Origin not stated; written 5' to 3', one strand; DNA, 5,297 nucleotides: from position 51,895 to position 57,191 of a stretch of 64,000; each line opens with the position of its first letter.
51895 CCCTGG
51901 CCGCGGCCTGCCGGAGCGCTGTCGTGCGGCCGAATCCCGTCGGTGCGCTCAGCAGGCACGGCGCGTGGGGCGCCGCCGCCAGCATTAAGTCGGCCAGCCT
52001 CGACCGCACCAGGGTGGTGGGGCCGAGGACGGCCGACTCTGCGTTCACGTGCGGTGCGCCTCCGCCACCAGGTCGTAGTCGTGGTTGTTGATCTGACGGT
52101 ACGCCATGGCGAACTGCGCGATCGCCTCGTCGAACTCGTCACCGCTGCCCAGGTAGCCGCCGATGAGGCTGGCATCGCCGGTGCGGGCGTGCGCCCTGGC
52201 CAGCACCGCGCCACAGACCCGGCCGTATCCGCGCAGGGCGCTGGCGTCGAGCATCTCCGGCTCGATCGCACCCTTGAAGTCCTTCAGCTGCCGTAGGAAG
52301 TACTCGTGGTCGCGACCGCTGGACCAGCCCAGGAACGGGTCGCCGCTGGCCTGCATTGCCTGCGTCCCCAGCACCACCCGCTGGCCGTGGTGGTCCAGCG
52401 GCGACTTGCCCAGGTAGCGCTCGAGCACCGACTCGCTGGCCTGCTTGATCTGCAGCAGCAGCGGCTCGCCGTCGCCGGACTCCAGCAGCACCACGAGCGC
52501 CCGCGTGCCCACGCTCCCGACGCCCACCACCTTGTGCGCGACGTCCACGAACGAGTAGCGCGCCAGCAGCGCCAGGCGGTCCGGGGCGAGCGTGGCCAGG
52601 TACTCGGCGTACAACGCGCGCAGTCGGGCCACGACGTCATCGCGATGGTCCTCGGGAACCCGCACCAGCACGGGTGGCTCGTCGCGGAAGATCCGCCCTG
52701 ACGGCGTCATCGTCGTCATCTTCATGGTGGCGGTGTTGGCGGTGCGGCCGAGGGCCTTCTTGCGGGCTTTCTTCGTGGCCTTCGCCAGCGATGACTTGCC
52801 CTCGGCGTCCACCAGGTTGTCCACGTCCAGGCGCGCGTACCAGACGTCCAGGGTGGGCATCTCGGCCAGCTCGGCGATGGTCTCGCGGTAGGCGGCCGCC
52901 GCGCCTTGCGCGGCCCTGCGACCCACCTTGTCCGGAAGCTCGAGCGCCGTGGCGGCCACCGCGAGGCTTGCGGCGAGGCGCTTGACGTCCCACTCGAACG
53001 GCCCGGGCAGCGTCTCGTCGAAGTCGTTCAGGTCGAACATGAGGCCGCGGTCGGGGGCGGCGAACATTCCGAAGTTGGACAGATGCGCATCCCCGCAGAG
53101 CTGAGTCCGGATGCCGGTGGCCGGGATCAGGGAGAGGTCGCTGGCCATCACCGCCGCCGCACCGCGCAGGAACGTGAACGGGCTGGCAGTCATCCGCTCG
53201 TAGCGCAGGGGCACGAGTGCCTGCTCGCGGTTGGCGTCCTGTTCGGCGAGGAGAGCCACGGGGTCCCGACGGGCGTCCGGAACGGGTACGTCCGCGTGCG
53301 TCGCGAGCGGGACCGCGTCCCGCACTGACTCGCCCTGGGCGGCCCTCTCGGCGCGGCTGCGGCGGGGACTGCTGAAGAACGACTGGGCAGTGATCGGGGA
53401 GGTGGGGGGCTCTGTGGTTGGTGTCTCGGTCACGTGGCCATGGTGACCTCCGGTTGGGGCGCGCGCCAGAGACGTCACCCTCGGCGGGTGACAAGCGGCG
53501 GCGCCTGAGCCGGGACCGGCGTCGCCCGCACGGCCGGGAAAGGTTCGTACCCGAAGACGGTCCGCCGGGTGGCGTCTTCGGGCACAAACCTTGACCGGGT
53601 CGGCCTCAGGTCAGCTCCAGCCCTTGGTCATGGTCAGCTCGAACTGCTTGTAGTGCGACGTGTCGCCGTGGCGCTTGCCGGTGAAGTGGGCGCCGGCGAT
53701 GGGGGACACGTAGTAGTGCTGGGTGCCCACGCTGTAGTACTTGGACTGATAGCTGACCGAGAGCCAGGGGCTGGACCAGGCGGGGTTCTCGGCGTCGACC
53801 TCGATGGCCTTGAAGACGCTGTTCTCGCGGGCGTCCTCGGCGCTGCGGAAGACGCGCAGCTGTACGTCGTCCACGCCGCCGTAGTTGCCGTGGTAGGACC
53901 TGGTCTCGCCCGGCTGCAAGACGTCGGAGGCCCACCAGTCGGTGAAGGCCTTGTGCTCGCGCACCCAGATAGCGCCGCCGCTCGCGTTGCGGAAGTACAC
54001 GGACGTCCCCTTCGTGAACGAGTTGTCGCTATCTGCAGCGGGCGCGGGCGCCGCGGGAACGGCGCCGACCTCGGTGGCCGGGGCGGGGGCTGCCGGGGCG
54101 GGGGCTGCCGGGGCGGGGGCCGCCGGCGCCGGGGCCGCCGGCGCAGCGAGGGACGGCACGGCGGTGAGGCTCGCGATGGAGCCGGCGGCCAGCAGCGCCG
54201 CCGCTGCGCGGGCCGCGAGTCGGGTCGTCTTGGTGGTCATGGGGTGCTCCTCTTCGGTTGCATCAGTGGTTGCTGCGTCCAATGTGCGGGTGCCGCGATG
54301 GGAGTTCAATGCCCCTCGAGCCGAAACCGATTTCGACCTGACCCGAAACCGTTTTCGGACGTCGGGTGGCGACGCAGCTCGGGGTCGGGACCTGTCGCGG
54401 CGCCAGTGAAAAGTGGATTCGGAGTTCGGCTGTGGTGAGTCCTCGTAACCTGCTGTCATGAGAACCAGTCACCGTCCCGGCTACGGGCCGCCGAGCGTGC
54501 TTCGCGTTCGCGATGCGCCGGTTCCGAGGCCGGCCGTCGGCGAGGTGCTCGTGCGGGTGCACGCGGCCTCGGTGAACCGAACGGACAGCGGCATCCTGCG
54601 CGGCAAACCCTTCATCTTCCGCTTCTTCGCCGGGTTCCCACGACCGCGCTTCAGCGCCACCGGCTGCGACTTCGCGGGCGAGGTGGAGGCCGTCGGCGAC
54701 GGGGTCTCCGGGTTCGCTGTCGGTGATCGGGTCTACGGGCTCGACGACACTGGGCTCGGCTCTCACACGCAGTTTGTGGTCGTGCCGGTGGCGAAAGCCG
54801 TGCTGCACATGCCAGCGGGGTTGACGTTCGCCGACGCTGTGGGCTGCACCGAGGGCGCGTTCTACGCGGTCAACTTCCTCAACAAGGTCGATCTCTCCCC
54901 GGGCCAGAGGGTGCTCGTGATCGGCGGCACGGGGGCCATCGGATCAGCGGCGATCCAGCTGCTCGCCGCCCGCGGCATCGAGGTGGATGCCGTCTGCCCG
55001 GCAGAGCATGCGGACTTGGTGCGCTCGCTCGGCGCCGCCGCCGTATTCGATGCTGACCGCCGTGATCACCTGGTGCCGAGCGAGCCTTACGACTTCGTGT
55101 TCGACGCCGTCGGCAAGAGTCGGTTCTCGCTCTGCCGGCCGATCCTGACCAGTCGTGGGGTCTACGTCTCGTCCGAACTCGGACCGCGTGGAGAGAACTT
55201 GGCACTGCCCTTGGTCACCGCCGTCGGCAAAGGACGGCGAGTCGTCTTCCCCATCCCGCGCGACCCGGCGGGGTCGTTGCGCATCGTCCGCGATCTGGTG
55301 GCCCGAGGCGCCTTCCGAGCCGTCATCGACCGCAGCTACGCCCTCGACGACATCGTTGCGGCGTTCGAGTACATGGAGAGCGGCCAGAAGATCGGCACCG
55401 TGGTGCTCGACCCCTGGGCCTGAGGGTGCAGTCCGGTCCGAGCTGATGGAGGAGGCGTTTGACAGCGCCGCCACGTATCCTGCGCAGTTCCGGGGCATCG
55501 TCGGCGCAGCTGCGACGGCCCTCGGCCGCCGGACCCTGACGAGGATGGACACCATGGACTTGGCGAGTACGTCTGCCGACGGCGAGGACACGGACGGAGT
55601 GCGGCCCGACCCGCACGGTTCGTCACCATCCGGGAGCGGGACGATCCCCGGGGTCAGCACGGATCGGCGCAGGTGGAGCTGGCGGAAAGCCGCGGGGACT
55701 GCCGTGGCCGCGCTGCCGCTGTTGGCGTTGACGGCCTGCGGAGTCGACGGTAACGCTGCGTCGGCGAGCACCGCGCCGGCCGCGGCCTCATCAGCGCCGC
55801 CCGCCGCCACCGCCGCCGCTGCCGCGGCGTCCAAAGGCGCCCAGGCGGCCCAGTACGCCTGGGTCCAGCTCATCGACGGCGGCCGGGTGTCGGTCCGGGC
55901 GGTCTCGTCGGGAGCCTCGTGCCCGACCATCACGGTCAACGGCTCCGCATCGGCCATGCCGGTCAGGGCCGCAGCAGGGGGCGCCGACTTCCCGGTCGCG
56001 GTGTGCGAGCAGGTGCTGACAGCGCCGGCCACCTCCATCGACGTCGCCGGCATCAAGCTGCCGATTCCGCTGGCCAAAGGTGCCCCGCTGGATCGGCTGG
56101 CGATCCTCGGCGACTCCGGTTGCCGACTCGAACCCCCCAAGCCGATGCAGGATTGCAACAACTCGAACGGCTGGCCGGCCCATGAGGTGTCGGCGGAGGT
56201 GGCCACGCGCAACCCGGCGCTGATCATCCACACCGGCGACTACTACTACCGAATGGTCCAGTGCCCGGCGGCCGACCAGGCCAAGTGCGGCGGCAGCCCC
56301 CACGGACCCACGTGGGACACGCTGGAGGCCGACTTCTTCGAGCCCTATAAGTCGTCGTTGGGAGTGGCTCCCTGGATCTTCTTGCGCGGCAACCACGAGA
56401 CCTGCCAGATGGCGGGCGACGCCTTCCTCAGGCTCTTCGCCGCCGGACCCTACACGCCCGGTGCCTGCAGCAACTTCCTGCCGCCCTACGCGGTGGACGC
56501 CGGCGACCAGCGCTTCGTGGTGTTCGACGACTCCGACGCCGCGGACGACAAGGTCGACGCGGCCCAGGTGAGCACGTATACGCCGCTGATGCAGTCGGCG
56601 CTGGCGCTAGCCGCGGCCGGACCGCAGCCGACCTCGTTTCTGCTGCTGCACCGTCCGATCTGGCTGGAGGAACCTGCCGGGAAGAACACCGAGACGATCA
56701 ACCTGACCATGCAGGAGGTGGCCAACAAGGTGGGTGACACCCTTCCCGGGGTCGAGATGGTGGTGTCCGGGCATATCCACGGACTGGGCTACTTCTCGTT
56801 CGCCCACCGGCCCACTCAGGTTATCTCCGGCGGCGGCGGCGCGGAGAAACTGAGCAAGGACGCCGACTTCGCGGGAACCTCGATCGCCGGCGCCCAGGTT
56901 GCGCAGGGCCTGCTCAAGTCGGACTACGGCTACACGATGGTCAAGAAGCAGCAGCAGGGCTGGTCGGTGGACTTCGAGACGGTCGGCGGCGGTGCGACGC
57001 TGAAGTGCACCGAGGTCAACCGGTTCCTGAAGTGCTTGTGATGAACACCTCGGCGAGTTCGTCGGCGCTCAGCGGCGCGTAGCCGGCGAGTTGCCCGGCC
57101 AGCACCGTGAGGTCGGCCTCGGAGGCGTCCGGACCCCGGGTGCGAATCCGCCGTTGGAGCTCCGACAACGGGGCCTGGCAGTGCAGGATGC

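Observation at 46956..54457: Candidate undescribed extracytoplasmic module bracketed by twin secreted paralogs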

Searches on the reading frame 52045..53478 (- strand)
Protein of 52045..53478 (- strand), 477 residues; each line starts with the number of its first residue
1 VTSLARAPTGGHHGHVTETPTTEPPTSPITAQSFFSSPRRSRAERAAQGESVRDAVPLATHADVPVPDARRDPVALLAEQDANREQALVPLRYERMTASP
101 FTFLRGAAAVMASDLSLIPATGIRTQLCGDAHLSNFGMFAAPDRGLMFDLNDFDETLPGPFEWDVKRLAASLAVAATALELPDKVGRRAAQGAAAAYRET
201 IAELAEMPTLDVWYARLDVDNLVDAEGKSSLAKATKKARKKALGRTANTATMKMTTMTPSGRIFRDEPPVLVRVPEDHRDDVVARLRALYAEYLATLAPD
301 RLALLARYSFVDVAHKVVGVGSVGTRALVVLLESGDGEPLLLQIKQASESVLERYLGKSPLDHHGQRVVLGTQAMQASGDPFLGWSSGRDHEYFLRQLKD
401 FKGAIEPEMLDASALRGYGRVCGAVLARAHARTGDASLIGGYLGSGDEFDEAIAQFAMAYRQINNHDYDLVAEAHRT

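Call 3: search_protein_families(library=pfam, proteins=[window:52045-53478:-], max_evalue=0.01)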
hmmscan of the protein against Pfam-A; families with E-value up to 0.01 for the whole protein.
window:52045-53478:- (477 aa): 1 family
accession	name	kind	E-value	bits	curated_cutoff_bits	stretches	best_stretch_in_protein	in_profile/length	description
PF10009.15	DUF2252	-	1.2e-134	449.7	22.3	1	84-470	1-388/392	Uncharacterized protein conserved in bacteria (DUF2252)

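Call 45: search_protein_families(library=ncbifam, proteins=[window:52045-53478:-], max_evalue=0.01)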
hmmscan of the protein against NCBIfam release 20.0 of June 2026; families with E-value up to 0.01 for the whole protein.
window:52045-53478:- (477 aa): 0 families

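Call 59: search_solved_structures(query=window:52045-53478:-, max_evalue=1)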
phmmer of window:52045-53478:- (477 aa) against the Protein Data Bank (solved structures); distinct sequences matched with E-value up to 1: 1.
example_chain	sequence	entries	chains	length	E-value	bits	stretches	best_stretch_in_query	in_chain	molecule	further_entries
8hso_A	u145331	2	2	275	0.9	12.1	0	368-419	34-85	Ig-like domain-containing protein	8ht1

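Call 81: search_dna_similar(query=window:52045-53478:-, collection=plasmids, mode=protein, max_rows=15)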
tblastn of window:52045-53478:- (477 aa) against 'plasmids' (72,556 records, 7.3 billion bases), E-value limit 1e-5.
Records with a match: 51; places in all: 56; records where one place covers at least 80% of the query: 34.
Best place of each record, by identity: <60% 51.
By first word of the organism name: Cupriavidus 7; Rhizobium 7; Ralstonia 5; Nostoc 4; Streptomyces 4; Paraburkholderia 4; Caballeronia 3; Bacillus 3; Embleya 2; Rhodococcus 1; and 11 more.
By predicted mobility (MOB-suite, as given by PLSDB): non-mobilizable 25; mobilizable 22; conjugative 4.
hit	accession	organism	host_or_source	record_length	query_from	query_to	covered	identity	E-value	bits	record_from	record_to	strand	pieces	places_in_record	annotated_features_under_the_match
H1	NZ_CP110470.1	Rhodococcus opacus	cell culture,Soil contaminated by oil ...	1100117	49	474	89%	45.9%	2e-88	302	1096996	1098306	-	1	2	record has no annotation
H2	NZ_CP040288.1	Nostoc sp. C057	Phaeoceros,pure culture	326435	64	474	86%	47.1%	7e-92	312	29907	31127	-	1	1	DUF2252 domain-containing protein | transposase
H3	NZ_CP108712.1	Streptomyces sp. NBC_01001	-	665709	49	476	90%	45.1%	1e-86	297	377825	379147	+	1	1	DUF2252 domain-containing protein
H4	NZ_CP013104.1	Paraburkholderia caribensis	-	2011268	49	476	90%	44.5%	2e-78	274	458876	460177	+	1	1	none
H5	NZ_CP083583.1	Kovacikia minuta CCNUW1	cell culture,fresh water lake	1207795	49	477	90%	44.1%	1e-51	321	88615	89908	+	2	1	record has no annotation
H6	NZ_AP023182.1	Paraburkholderia sp. PGU19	Physopelta gutta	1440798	49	476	90%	44.1%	3e-80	279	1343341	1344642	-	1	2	record has no annotation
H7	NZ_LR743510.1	Methylobacterium bullatum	-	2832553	49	475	90%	44.2%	3e-74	261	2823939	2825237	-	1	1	none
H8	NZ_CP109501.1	Streptomyces sp. NBC_01426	-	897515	49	477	90%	43.9%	2e-89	305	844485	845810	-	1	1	DUF2252 domain-containing protein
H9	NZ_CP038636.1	Cupriavidus oxalaticus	whole organism,sewage sludge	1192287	49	468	88%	44.7%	6e-82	284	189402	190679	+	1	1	none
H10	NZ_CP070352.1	Ensifer sp. PDNC004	cell culture,Plastic debris in ...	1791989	49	476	90%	43.8%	2e-87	299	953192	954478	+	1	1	none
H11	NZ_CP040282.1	Nostoc sp. C057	Phaeoceros,pure culture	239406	49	474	89%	44.0%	2e-81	282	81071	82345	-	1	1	none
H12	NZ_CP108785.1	Embleya sp. NBC_00888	-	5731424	49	468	88%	44.3%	6e-87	298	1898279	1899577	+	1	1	none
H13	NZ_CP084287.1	Caballeronia zhejiangensis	Anasa tristis,Cell culture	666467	49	476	90%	43.5%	9e-80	277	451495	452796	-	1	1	DUF2252 domain-containing protein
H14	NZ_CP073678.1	Cupriavidus sp. KK10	Isolate,A bacterial consortium from ...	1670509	49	468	88%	44.1%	2e-84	291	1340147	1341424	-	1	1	none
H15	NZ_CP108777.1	Embleya sp. NBC_00896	-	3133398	59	474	87%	44.1%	7e-86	295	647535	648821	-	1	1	none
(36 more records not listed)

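Call 82: get_annotated_region(hit=H3, flank=5000)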
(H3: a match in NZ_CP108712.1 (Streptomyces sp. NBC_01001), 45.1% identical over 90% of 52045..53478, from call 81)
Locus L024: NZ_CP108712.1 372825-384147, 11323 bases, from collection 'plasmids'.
description: Streptomyces sp. NBC_01001 plasmid unnamed1, complete sequence
organism: Streptomyces sp. NBC_01001 (NCBI taxid 2903713)
taxonomy: Bacteria; Actinomycetota; Actinomycetes; Kitasatosporales; Streptomycetaceae; Streptomyces; Streptomyces sp. NBC 01001
host: -; source: -; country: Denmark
typing (MOB-suite, as given by PLSDB): mobilizable; relaxase MOBP
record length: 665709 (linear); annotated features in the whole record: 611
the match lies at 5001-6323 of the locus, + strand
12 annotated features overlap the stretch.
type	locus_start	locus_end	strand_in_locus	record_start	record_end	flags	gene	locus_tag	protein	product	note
CDS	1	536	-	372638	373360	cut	-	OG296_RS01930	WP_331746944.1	SDR family oxidoreductase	-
CDS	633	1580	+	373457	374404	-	-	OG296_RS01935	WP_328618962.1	AraC family transcriptional regulator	GO:0006355 - regulation of DNA-templated transcription [Evidence IEA]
CDS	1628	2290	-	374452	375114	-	-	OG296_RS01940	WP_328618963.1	transposase family protein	-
CDS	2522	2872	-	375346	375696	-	-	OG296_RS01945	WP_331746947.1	transposase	GO:0006313 - DNA transposition [Evidence IEA]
CDS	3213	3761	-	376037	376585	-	-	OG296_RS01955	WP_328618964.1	hypothetical protein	-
CDS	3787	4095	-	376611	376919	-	-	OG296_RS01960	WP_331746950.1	amphi-Trp domain-containing protein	-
CDS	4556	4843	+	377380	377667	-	-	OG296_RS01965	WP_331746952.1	carboxymuconolactone decarboxylase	-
CDS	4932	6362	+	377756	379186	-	-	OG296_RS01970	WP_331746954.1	DUF2252 domain-containing protein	-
CDS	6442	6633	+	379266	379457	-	-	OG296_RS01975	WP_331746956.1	hypothetical protein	-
CDS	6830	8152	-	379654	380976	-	-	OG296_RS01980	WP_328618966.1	cation:proton antiporter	GO:0006812 - monoatomic cation transport [Evidence IEA]; GO:1902600 - proton transmembrane transport [Evidence IEA]; ...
CDS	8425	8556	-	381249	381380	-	-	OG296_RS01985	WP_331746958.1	hypothetical protein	-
CDS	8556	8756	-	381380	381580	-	-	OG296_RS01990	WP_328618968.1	hypothetical protein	-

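Call 83: get_annotated_region(hit=H8, flank=5000)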
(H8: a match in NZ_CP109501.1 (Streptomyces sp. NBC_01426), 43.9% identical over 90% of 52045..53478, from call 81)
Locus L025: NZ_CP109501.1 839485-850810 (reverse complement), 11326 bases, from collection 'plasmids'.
description: Streptomyces sp. NBC_01426 plasmid unnamed1, complete sequence
organism: Streptomyces sp. NBC_01426 (NCBI taxid 2975866)
taxonomy: Bacteria; Actinomycetota; Actinomycetes; Kitasatosporales; Streptomycetaceae; Streptomyces; Streptomyces sp. NBC 01426
host: -; source: -; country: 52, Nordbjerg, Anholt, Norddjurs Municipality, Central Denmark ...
typing (MOB-suite, as given by PLSDB): non-mobilizable
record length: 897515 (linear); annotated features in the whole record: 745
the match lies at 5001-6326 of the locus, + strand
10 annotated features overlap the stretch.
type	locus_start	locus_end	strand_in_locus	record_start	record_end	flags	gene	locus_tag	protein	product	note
CDS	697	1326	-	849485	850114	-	-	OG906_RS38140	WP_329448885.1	LUD domain-containing protein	-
CDS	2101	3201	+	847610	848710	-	-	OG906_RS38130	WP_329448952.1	glutamate--cysteine ligase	GO:0042398 - cellular modified amino acid biosynthetic process [Evidence IEA]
CDS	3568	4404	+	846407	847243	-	-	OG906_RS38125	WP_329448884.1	class II glutamine amidotransferase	-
CDS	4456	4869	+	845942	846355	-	-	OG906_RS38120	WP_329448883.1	SHOCT domain-containing protein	-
CDS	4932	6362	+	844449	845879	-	-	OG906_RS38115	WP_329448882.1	DUF2252 domain-containing protein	-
CDS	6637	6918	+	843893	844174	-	-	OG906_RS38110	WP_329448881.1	DUF1214 domain-containing protein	-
CDS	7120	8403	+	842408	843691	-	-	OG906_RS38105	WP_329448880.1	cation:proton antiporter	GO:0006812 - monoatomic cation transport [Evidence IEA]; GO:1902600 - proton transmembrane transport [Evidence IEA]; ...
CDS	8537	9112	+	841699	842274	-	-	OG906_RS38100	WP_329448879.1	hypothetical protein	-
CDS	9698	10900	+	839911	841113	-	-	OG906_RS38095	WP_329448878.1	hypothetical protein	-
CDS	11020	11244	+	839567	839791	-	-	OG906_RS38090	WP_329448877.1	hypothetical protein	-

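Call 84: get_annotated_region(hit=H13, flank=5000)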
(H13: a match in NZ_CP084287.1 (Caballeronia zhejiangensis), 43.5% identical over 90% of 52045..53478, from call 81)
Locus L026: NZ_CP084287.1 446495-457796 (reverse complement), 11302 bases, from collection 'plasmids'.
description: Caballeronia zhejiangensis strain A33_M4_a plasmid p3, complete sequence
organism: Caballeronia zhejiangensis (NCBI taxid 871203)
taxonomy: Bacteria; Pseudomonadota; Betaproteobacteria; Burkholderiales; Burkholderiaceae; Caballeronia; Caballeronia zhejiangensis
host: -; source: Anasa tristis,Cell culture; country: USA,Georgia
typing (MOB-suite, as given by PLSDB): mobilizable; relaxase MOBH,MOBP
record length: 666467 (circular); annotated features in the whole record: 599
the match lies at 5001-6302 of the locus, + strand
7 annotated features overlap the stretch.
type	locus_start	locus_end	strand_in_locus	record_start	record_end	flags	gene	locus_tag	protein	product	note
CDS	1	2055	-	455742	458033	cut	-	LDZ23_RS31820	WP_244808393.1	heavy metal translocating P-type ATPase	-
CDS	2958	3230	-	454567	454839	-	-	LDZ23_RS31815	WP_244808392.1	RNA chaperone Hfq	GO:0006355 - regulation of DNA-templated transcription [Evidence IEA]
CDS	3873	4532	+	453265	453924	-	-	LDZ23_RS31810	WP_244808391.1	SulP family inorganic anion transporter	GO:0008272 - sulfate transport [Evidence IEA]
CDS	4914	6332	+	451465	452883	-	-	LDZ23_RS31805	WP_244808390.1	DUF2252 domain-containing protein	-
CDS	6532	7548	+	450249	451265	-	-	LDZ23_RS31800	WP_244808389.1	hypothetical protein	-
CDS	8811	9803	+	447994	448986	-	-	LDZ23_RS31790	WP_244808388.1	IS5 family transposase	-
CDS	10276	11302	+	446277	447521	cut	-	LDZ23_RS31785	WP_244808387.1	hypothetical protein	-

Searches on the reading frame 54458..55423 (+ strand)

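Call 3: search_protein_families(library=pfam, proteins=[window:54458-55423:+], max_evalue=0.01)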
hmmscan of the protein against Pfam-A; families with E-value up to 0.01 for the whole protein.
window:54458-55423:+ (321 aa): 5 families
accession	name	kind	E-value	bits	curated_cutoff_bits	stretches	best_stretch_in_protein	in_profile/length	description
PF13602.12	ADH_zinc_N_2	-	4.6e-17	63.6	27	1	191-317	1-134/134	Zinc-binding dehydrogenase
PF08240.17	ADH_N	-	9.1e-15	55.2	23.5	1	28-118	3-102/104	Alcohol dehydrogenase GroES-like domain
PF00107.32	ADH_zinc_N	-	4.2e-09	36.9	31.8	1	160-260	1-107/129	Zinc-binding dehydrogenase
PF01370.27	Epimerase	-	0.0012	18.7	20.9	1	152-218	1-72/240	NAD dependent epimerase/dehydratase family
PF05368.20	NmrA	-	0.0073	16.4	27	1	150-193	3-47/298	NmrA-like family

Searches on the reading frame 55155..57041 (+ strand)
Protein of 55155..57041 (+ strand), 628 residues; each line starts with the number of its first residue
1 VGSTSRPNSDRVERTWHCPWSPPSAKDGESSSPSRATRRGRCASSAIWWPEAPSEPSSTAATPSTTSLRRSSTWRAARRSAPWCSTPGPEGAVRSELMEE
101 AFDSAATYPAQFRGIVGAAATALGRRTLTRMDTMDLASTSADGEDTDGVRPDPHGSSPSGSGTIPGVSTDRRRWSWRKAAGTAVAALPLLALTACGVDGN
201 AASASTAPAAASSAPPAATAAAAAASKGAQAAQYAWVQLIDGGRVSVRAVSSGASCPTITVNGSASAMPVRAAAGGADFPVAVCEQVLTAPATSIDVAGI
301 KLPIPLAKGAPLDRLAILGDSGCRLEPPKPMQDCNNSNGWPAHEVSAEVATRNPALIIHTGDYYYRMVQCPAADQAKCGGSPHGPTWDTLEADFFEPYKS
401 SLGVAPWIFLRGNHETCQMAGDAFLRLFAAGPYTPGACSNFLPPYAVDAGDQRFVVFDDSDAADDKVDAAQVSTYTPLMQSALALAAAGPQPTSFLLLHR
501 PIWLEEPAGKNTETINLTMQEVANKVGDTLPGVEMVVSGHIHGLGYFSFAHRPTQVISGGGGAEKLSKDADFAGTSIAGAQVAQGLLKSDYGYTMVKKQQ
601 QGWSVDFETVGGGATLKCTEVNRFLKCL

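Call 3: search_protein_families(library=pfam, proteins=[window:55155-57041:+], max_evalue=0.01)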
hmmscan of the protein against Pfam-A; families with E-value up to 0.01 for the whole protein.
window:55155-57041:+ (628 aa): 1 family
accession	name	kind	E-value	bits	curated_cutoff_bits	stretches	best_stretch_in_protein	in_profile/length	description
PF00149.33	Metallophos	-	2.4e-11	44.9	21.5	1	352-543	29-190/191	Calcineurin-like phosphoesterase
